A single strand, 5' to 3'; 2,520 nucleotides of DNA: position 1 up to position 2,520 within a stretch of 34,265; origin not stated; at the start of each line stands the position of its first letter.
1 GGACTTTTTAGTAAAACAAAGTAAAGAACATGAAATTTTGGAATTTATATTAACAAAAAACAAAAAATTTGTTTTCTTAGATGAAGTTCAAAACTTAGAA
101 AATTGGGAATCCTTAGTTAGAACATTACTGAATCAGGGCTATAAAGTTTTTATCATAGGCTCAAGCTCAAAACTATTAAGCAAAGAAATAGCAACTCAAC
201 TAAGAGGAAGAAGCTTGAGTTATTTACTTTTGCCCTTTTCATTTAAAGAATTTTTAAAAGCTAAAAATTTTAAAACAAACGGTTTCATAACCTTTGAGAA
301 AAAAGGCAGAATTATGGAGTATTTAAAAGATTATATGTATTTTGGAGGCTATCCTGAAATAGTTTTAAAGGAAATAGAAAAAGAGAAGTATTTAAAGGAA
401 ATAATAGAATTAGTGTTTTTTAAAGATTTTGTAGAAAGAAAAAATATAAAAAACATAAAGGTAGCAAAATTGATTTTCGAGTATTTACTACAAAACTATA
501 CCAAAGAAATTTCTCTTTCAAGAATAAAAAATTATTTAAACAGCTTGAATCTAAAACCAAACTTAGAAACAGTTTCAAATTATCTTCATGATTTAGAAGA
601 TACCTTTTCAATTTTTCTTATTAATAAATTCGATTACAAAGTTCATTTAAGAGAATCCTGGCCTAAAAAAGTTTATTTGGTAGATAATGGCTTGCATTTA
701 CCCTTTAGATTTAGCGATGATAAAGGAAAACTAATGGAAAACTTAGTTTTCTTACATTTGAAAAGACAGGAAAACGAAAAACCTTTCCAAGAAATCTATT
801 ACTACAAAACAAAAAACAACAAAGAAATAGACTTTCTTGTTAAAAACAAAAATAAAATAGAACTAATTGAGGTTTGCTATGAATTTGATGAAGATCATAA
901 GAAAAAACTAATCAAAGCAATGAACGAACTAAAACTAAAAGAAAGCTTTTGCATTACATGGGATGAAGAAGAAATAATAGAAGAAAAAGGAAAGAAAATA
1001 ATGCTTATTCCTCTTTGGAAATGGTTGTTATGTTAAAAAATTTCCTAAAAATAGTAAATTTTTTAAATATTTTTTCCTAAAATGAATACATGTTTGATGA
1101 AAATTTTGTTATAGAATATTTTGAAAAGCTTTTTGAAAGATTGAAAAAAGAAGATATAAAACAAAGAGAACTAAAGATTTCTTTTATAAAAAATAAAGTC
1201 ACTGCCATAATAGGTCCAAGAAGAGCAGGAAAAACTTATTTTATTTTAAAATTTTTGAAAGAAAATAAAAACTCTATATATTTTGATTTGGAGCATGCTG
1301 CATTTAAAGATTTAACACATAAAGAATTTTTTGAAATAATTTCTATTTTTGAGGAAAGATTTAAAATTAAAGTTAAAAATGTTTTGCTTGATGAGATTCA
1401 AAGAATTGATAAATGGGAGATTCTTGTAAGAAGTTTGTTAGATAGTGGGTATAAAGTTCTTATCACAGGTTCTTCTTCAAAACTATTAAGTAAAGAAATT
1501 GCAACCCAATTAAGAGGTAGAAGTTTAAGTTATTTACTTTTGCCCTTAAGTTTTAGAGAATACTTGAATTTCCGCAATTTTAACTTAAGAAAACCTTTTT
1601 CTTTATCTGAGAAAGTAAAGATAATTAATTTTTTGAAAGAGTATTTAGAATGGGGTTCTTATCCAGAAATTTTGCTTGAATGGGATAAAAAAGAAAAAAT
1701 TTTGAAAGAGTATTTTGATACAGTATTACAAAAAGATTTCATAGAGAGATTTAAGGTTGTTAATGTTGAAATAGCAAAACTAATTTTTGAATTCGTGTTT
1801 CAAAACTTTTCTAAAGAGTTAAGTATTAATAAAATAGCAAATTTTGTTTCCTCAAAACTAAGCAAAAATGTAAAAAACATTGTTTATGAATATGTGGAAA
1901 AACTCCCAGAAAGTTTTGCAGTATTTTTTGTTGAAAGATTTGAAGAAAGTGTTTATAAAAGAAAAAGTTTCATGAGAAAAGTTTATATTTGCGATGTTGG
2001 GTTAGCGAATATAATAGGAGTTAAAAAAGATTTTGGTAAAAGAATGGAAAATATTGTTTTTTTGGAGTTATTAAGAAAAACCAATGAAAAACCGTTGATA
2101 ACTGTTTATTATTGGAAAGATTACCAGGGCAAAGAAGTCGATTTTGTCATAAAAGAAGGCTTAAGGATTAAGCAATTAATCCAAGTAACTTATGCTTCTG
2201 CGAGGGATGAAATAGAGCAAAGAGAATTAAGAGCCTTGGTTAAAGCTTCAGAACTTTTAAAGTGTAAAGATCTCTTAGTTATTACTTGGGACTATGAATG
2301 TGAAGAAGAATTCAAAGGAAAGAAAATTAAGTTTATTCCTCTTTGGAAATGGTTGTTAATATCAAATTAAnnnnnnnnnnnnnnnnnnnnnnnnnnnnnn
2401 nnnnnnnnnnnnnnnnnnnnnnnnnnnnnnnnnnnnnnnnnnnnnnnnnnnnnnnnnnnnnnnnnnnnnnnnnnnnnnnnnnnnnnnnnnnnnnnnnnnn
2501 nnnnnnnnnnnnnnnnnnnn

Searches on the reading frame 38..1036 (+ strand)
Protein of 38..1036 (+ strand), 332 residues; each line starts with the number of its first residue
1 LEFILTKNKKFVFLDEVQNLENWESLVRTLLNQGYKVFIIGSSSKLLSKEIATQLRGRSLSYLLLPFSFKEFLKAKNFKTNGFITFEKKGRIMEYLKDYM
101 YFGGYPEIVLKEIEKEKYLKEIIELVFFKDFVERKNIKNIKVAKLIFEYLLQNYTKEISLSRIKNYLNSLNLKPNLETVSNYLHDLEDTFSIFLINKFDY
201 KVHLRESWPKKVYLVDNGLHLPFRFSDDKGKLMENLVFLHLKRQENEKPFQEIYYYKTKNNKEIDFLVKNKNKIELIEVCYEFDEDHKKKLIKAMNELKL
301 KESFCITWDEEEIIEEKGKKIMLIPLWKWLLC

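Call 80: search_protein_families(library=pfam, proteins=[window:38-1036:+], max_evalue=0.001)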
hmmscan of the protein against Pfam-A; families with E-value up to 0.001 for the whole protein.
window:38-1036:+ (332 aa): 2 families
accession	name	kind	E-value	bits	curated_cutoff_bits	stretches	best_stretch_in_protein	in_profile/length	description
PF13635.12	DUF4143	-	4.9e-23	82.1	28.1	1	129-281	2-159/160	Domain of unknown function (DUF4143)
PF13173.12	AAA_14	-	3.9e-20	72.6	27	1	6-73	60-129/129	AAA domain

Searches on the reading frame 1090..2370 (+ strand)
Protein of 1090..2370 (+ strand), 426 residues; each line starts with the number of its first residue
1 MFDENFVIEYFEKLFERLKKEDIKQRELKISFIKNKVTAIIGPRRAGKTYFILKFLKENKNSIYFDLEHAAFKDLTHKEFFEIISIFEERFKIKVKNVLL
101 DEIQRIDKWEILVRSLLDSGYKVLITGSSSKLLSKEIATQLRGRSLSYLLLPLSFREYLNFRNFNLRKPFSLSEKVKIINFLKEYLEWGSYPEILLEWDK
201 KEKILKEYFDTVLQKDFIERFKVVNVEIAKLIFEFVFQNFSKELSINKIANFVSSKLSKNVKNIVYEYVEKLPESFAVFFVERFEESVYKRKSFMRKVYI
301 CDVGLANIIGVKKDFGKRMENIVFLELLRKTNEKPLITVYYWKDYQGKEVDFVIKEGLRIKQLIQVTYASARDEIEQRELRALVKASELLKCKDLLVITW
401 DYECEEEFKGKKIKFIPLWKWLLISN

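Call 80: search_protein_families(library=pfam, proteins=[window:1090-2370:+], max_evalue=0.001)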
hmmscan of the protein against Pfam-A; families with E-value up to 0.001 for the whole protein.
window:1090-2370:+ (426 aa): 2 families
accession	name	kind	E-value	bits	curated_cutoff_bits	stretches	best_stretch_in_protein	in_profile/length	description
PF13173.12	AAA_14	-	2.7e-33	115.1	27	1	35-159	2-129/129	AAA domain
PF13635.12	DUF4143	-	4e-19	69.3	28.1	1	214-366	1-157/160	Domain of unknown function (DUF4143)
